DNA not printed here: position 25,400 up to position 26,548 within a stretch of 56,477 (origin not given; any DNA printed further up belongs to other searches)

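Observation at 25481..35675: DUF4338 (Druantia DruA-like) genes embedded in two unrelated transposon families, each translationally coupled to the DDE transposase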

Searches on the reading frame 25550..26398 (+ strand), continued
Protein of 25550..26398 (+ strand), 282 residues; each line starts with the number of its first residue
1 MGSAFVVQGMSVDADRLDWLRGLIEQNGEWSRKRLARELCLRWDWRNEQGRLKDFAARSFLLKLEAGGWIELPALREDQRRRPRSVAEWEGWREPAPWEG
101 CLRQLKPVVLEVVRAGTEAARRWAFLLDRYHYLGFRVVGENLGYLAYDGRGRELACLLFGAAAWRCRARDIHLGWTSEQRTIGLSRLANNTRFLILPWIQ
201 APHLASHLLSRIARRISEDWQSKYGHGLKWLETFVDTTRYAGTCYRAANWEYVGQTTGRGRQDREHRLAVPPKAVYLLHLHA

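Call 59: find_homologous_proteins(query=L016:3908-5242:+, max_evalue=1e-10)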
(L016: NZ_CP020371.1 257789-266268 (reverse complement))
Query L016:3908-5242:+ (444 aa): 3809 proteins with E <= 1e-10 among 8000 candidates; the best 120 are listed.
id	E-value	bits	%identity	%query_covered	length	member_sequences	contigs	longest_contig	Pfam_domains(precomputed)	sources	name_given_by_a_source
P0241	3.6e-268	908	91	100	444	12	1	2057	PF01609.28,PF13808.12,PF14236.13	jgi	jgi:hypothetical protein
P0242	1.4e-254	863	87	100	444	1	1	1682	PF13808.12,PF14236.13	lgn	-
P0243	1.9e-242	823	84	100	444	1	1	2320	PF01609.28,PF13808.12,PF14236.13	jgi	jgi:hypothetical protein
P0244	2.2e-242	823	83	100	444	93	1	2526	PF01609.28,PF13808.12,PF14236.13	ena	-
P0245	2.4e-242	823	83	100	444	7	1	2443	PF01609.28,PF13808.12,PF14236.13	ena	-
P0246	1.8e-236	803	82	100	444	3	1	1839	PF13808.12,PF14236.13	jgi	jgi:hypothetical protein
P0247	7.9e-236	801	82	100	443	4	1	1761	PF01609.28,PF13808.12,PF14236.13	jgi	-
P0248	3.5e-233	792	80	100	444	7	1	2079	PF01609.28,PF13808.12,PF14236.13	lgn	-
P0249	1.2e-227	774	79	100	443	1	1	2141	PF01609.28,PF13808.12,PF14236.13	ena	-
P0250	3.5e-225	766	78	100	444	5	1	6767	PF01609.28,PF13808.12,PF14236.13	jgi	jgi:hypothetical protein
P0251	2.0e-224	763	77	100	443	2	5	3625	PF01609.28,PF13808.12,PF14236.13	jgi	-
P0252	2.4e-224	763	77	100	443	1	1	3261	PF01609.28,PF13808.12,PF14236.13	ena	-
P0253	1.3e-223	761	79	97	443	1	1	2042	PF01609.28,PF13808.12,PF14236.13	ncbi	-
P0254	4.2e-223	759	78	99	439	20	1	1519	PF01609.28,PF13808.12,PF14236.13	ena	-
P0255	7.1e-223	758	79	97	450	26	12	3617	PF01609.28,PF13808.12,PF14236.13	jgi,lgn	jgi:hypothetical protein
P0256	7.6e-223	758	79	97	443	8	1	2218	PF01609.28,PF13808.12,PF14236.13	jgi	-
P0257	7.6e-223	758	80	97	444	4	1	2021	PF01609.28,PF13808.12,PF14236.13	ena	-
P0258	1.9e-222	757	79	97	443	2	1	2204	PF01609.28,PF13808.12,PF14236.13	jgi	jgi:hypothetical protein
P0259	5.5e-222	755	79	97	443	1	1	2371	PF01609.28,PF13808.12,PF14236.13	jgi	-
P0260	5.6e-222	755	79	97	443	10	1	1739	PF01609.28,PF13808.12,PF14236.13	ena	-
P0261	1.1e-221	754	77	100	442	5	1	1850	PF01609.28,PF13808.12,PF14236.13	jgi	jgi:hypothetical protein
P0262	1.4e-221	754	78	100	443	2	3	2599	PF01609.28,PF13808.12,PF14236.13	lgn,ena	-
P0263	1.6e-220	751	78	97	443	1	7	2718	PF01609.28,PF13808.12,PF14236.13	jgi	jgi:hypothetical protein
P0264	1.6e-220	751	79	98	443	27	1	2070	PF01609.28,PF13808.12,PF14236.13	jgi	-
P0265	1.8e-220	750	76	100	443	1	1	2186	PF01609.28,PF13808.12,PF14236.13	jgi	jgi:Domain of unknown function (DUF4338)/DDE_Tnp_1-associated/Transposase DDE domain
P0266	1.9e-220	750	78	97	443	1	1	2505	PF01609.28,PF13808.12,PF14236.13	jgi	jgi:hypothetical protein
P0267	5.3e-220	749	79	98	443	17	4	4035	PF01609.28,PF13808.12,PF14236.13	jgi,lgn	jgi:hypothetical protein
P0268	5.5e-220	749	78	97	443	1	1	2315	PF01609.28,PF13808.12,PF14236.13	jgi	jgi:hypothetical protein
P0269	7.7e-220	748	78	97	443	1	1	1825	PF01609.28,PF13808.12,PF14236.13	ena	-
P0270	1.6e-219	747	76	100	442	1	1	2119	PF13808.12,PF14236.13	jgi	jgi:Druantia protein DruA/DDE_Tnp_1-associated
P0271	1.9e-219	747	77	100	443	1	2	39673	PF01609.28,PF13808.12,PF14236.13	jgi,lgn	jgi:hypothetical protein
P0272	2.8e-219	747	78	97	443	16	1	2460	PF01609.28,PF13808.12,PF14236.13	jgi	jgi:hypothetical protein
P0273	5.9e-219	745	78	97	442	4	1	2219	PF01609.28,PF13808.12,PF14236.13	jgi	jgi:hypothetical protein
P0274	6.4e-219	745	78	97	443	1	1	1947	PF01609.28,PF13808.12,PF14236.13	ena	-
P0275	9.8e-219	745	78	97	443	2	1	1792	PF01609.28,PF13808.12,PF14236.13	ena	-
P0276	1.9e-218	744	78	97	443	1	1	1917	PF01609.28,PF13808.12,PF14236.13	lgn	-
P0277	5.2e-218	742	76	99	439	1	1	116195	PF13808.12,PF14236.13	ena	-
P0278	8.9e-218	742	76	100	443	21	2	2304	PF13808.12,PF14236.13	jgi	jgi:hypothetical protein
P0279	9.7e-217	738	78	97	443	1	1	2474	PF01609.28,PF13808.12,PF14236.13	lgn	-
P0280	1.3e-216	738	78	98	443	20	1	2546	PF01609.28,PF13808.12,PF14236.13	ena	-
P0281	1.5e-216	738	78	97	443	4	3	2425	PF01609.28,PF13808.12,PF14236.13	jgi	jgi:hypothetical protein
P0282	3.6e-216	736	76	100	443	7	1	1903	PF01609.28,PF13808.12,PF14236.13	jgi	-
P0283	9.2e-209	712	74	100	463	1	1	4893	PF01609.28,PF13808.12,PF14236.13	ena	-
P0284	1.9e-208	711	74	100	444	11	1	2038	PF13808.12,PF14236.13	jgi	-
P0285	3.9e-206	703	77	93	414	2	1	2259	PF01609.28,PF13808.12,PF14236.13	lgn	-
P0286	1.1e-193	662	85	80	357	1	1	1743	PF01609.28,PF13808.12,PF14236.13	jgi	jgi:hypothetical protein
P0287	2.8e-193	661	78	87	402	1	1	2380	PF13808.12,PF14236.13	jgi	jgi:hypothetical protein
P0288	1.3e-192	659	69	98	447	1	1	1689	PF13808.12,PF14236.13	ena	-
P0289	6.3e-187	640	83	79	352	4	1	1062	PF01609.28,PF13808.12,PF14236.13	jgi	jgi:hypothetical protein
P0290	3.3e-186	638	66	97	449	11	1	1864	PF01609.28,PF13808.12,PF14236.13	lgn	-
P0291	1.6e-182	625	66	99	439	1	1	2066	PF13808.12,PF14236.13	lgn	-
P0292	4.3e-181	621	73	88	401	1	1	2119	PF13808.12,PF14236.13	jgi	jgi:hypothetical protein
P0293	5.8e-180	617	65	99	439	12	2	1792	PF01609.28,PF13808.12,PF14236.13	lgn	-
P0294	1.1e-179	616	65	99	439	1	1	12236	PF13808.12,PF14236.13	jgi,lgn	jgi:hypothetical protein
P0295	1.2e-179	616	65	97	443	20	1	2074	PF01609.28,PF13808.12,PF14236.13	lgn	-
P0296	1.0e-178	613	64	100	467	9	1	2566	PF01609.28,PF13808.12,PF14236.13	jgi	jgi:hypothetical protein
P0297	7.7e-177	607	66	95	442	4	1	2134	PF01609.28,PF13808.12,PF14236.13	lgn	-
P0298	2.2e-176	605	72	87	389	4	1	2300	PF13808.12,PF14236.13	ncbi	-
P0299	3.1e-176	605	64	99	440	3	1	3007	PF01609.28,PF13808.12,PF14236.13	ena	-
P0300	7.9e-176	603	62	99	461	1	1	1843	PF01609.28,PF13808.12,PF14236.13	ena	-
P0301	9.5e-176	603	82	75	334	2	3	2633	PF13808.12,PF14236.13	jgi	jgi:hypothetical protein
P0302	1.3e-175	603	65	99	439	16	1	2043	PF01609.28,PF13808.12,PF14236.13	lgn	-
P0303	2.8e-175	602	62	100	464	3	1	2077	PF01609.28,PF13808.12,PF14236.13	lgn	-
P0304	5.9e-175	600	64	99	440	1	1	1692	PF01609.28,PF13808.12,PF14236.13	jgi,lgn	-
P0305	7.1e-175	600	63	97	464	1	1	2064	PF01609.28,PF13808.12,PF14236.13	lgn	-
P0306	8.3e-175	600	66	95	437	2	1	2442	PF01609.28,PF13808.12,PF14236.13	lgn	-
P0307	1.7e-174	599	63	94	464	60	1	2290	PF01609.28,PF13808.12,PF14236.13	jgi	-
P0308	3.3e-174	598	66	96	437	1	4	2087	PF01609.28,PF13808.12,PF14236.13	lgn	-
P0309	4.8e-174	597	66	93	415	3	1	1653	PF01609.28,PF13808.12,PF14236.13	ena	-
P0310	6.7e-174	597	65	95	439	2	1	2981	PF01609.28,PF13808.12,PF14236.13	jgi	jgi:hypothetical protein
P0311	2.3e-171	589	62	98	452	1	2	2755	PF01609.28,PF13808.12,PF14236.13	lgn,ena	-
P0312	5.5e-171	587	62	99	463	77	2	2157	PF01609.28,PF13808.12,PF14236.13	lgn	-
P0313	7.1e-171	587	65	96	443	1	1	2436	PF01609.28,PF13808.12,PF14236.13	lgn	-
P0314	8.0e-171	587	64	97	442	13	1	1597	PF01609.28,PF13808.12,PF14236.13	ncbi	-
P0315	1.6e-170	586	76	79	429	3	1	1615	PF13808.12,PF14236.13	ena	-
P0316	3.6e-169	581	64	96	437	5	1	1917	PF01609.28,PF13808.12,PF14236.13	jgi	-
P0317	6.2e-169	581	64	97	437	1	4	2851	PF01609.28,PF13808.12,PF14236.13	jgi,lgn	-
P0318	1.5e-168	579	63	97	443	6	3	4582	PF01609.28,PF13808.12,PF14236.13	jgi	-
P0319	2.5e-168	579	62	99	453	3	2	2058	PF01609.28,PF13808.12,PF14236.13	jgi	-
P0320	3.1e-168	578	62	98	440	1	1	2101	PF01609.28,PF13808.12,PF14236.13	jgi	-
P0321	5.7e-168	577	64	92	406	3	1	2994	PF01609.28,PF13808.12,PF14236.13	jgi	-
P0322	3.1e-166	572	62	97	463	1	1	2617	PF01609.28,PF13808.12,PF14236.13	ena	-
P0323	3.2e-166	572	60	99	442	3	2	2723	PF01609.28,PF13808.12,PF14236.13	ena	-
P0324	3.5e-166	572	61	100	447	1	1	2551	PF01609.28,PF13808.12,PF14236.13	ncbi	-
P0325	6.2e-166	571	62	97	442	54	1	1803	PF01609.28,PF13808.12,PF14236.13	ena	-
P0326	9.7e-165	567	61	96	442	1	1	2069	PF01609.28,PF13808.12,PF14236.13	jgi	jgi:hypothetical protein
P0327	1.2e-164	567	59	96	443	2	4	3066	PF01609.28,PF13808.12,PF14236.13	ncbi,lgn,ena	-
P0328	1.5e-164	566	65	92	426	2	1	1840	PF13808.12,PF14236.13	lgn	-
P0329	2.2e-164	566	60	97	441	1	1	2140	PF01609.28,PF13808.12,PF14236.13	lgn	-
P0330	3.2e-164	565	63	96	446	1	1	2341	PF01609.28,PF13808.12,PF14236.13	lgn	-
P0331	3.6e-164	565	61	96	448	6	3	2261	PF01609.28,PF13808.12,PF14236.13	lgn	-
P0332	5.7e-164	564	62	96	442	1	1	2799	PF01609.28,PF13808.12,PF14236.13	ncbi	-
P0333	6.3e-164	564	58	97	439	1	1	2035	PF01609.28,PF13808.12,PF14236.13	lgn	-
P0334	1.2e-163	563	62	97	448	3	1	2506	PF01609.28,PF13808.12,PF14236.13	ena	-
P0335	1.3e-163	563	59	97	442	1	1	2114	PF01609.28,PF13808.12,PF14236.13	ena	-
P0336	1.3e-163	563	59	97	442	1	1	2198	PF01609.28,PF13808.12,PF14236.13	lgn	-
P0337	1.4e-163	563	62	97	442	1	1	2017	PF01609.28,PF13808.12,PF14236.13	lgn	-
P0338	1.5e-163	563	60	96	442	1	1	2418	PF01609.28,PF13808.12,PF14236.13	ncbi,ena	-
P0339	1.5e-163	563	60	96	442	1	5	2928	PF01609.28,PF13808.12,PF14236.13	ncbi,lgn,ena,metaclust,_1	metaclust:\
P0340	2.6e-163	562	59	96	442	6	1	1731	PF01609.28,PF13808.12,PF14236.13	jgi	jgi:hypothetical protein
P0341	3.0e-163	562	62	97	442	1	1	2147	PF01609.28,PF13808.12,PF14236.13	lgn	-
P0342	5.8e-163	561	59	97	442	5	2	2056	PF01609.28,PF13808.12,PF14236.13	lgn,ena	-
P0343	5.8e-163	561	60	96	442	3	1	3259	PF01609.28,PF13808.12,PF14236.13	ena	-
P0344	1.1e-162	560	58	100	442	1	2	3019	PF01609.28,PF13808.12,PF14236.13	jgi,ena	-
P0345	1.4e-162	560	60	96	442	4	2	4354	PF01609.28,PF13808.12,PF14236.13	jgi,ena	-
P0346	1.5e-162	560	62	96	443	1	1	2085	PF13808.12,PF14236.13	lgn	-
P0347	2.6e-162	559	59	96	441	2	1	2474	PF01609.28,PF13808.12,PF14236.13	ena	-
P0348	2.6e-162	559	62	97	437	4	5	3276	PF01609.28,PF13808.12,PF14236.13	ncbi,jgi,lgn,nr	ncbi:MAG: ISAs1 family transposase [Verrucomicrobia bacterium]|nr:ISAs1 family transposase [Verrucom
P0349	4.9e-162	558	63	89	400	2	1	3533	PF01609.28,PF13808.12,PF14236.13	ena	-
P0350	6.7e-162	557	62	97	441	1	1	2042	PF01609.28,PF13808.12,PF14236.13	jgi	jgi:hypothetical protein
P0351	1.0e-161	557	62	96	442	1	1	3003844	PF13808.12,PF14236.13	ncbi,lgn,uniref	ncbi:ISAs1 family transposase [Acidithiobacillus sp. M4-SHS-6]|uniref:ISAs1 family transposase n=1 T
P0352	1.1e-161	557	61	98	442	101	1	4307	PF01609.28,PF13808.12,PF14236.13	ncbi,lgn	-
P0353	1.5e-161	556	63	95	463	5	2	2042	PF01609.28,PF13808.12,PF14236.13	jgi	-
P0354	2.3e-161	556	58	97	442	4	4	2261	PF01609.28,PF13808.12,PF14236.13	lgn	-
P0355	3.5e-161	555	59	97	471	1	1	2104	PF01609.28,PF13808.12,PF14236.13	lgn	-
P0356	5.4e-161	554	61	96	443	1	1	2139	PF01609.28,PF13808.12,PF14236.13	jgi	jgi:hypothetical protein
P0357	7.3e-161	554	60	96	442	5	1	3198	PF01609.28,PF13808.12,PF14236.13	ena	-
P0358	8.5e-161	554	60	96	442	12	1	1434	PF01609.28,PF13808.12,PF14236.13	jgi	-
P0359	1.2e-160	553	61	97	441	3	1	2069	PF01609.28,PF13808.12,PF14236.13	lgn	-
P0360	1.8e-160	553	59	96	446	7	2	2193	PF01609.28,PF13808.12,PF14236.13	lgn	-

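Call 60: find_encoding_contigs(protein=P0351, flank=2500, max_places=6)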
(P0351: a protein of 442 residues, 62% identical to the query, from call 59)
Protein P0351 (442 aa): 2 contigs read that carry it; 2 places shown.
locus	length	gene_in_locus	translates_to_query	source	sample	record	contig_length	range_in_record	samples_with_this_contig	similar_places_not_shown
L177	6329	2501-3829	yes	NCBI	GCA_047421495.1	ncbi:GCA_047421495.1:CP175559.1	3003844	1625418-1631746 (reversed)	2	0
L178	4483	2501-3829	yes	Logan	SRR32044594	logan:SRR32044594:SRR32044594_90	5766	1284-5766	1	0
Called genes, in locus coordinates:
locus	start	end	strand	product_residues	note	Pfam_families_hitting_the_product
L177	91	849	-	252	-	-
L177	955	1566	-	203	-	PF01656:CbiA, PF10609:ParA (faint), PF13614:AAA_31 (faint)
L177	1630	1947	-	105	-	-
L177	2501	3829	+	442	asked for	PF14236:DruA, PF13808:DDE_Tnp_1_assoc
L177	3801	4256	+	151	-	-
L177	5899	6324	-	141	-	PF01475:FUR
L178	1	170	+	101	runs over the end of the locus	-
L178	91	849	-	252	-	-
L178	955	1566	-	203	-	PF01656:CbiA, PF10609:ParA (faint), PF13614:AAA_31 (faint)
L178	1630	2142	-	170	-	-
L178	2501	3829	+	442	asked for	PF14236:DruA, PF13808:DDE_Tnp_1_assoc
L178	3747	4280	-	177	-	-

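Call 61: search_protein_families(library=pfam, proteins=[L016:5274-5669:+, P0351, P0255, L082:1009-2322:+], max_evalue=0.1)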
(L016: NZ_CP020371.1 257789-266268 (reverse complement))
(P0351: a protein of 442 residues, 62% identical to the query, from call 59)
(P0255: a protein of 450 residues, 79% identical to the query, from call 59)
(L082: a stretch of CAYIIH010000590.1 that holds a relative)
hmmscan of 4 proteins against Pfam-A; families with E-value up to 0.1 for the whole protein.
L016:5274-5669:+ (131 aa): 1 family
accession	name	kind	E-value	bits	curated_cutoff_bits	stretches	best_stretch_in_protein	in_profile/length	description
PF01609.27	DDE_Tnp_1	-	0.001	19.3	23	1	32-99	139-197/200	Transposase DDE domain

P0351 (442 aa): 2 families
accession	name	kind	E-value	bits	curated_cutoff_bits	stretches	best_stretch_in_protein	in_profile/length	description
PF14236.12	DruA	-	3.6e-28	99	27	1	22-166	55-220/297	Druantia protein DruA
PF13808.11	DDE_Tnp_1_assoc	-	1e-17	64.4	32.3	1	226-318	3-88/88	DDE_Tnp_1-associated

P0255 (450 aa): 4 families
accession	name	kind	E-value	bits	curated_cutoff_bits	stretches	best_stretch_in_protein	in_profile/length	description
PF14236.12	DruA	-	1.6e-27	96.8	27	1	36-176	62-221/297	Druantia protein DruA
PF13808.11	DDE_Tnp_1_assoc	-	1.1e-15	57.8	32.3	1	233-325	3-88/88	DDE_Tnp_1-associated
PF01609.27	DDE_Tnp_1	-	6.9e-06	26.4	23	1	335-428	7-111/200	Transposase DDE domain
PF20060.4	DUF6459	-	0.014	16.1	27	1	249-309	5-62/105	Family of unknown function (DUF6459)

L082:1009-2322:+ (437 aa): 0 families

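Call 68: search_protein_families(library=pfam, proteins=[L015:5846-6013:+, L015:8086-8442:+, L066:1409-2605:+], max_evalue=1)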
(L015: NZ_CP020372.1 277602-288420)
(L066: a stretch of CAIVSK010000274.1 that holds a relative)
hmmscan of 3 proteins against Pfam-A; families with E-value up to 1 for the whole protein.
L015:5846-6013:+ (55 aa): 1 family
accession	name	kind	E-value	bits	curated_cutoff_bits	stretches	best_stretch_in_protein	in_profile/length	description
PF14706.11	Tnp_DNA_bind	-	5.1e-20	71.4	24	1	5-55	4-54/58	Transposase DNA-binding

L015:8086-8442:+ (118 aa): 0 families

L066:1409-2605:+ (398 aa): 1 family
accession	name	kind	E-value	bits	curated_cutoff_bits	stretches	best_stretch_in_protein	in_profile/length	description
PF01609.27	DDE_Tnp_1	-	1.9e-17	64.1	23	1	135-344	5-196/200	Transposase DDE domain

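Call 69: search_protein_representatives(alignment_id=A1)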
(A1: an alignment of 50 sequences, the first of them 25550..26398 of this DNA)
Query: 50 sequences, 287 profile positions. Proteins with E-value up to 0.001 (for the whole library): 11076; up to 1e-10: 6589; up to 1e-30: 1611. The best 150 are listed.
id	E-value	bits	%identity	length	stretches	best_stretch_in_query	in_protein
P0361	2.4e-128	443.8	-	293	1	1-286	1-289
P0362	6.3e-125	432.6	-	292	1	2-281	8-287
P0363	6.8e-121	419.3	-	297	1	3-286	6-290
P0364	2.7e-109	381.3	-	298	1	1-286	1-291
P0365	4.4e-109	380.6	-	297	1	2-286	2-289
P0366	1.8e-102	358.9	-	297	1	3-286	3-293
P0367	4.6e-101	354.3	-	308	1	1-286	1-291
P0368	7.8e-100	350.2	-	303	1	4-286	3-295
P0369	1.5e-96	339.5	-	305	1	3-287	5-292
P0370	5.6e-94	331.0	-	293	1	2-283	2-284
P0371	3.0e-93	328.6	-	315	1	4-284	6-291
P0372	1.2e-92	326.6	-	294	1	4-285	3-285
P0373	2.5e-92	325.6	-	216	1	26-251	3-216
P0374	2.6e-92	325.6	-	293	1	1-285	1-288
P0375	4.5e-92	324.7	-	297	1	2-286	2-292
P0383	9.9e-80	284.3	-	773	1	11-286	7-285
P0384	1.3e-79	283.8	-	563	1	6-284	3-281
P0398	1.9e-76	273.5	-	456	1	5-286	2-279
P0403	1.8e-75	270.3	-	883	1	6-285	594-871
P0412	1.8e-74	267.0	-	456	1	5-285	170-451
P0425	1.6e-72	260.6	-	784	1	1-282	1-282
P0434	3.5e-71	256.2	-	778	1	4-284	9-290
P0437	7.2e-71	255.2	-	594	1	5-280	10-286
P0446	1.9e-69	250.5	-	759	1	7-286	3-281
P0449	2.8e-69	250.0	-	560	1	8-286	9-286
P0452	4.1e-69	249.4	-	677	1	8-283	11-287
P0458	9.8e-69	248.2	-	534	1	10-283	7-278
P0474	7.8e-67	241.9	-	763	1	12-285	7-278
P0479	1.5e-66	241.0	-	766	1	3-286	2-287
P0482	2.3e-66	240.4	-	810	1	5-285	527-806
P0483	2.6e-66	240.2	-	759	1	12-283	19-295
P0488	7.8e-66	238.7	-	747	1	3-286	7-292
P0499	1.1e-64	234.9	-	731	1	5-284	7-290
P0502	2.0e-64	234.1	-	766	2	3-286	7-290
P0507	4.2e-64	233.0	-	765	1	13-286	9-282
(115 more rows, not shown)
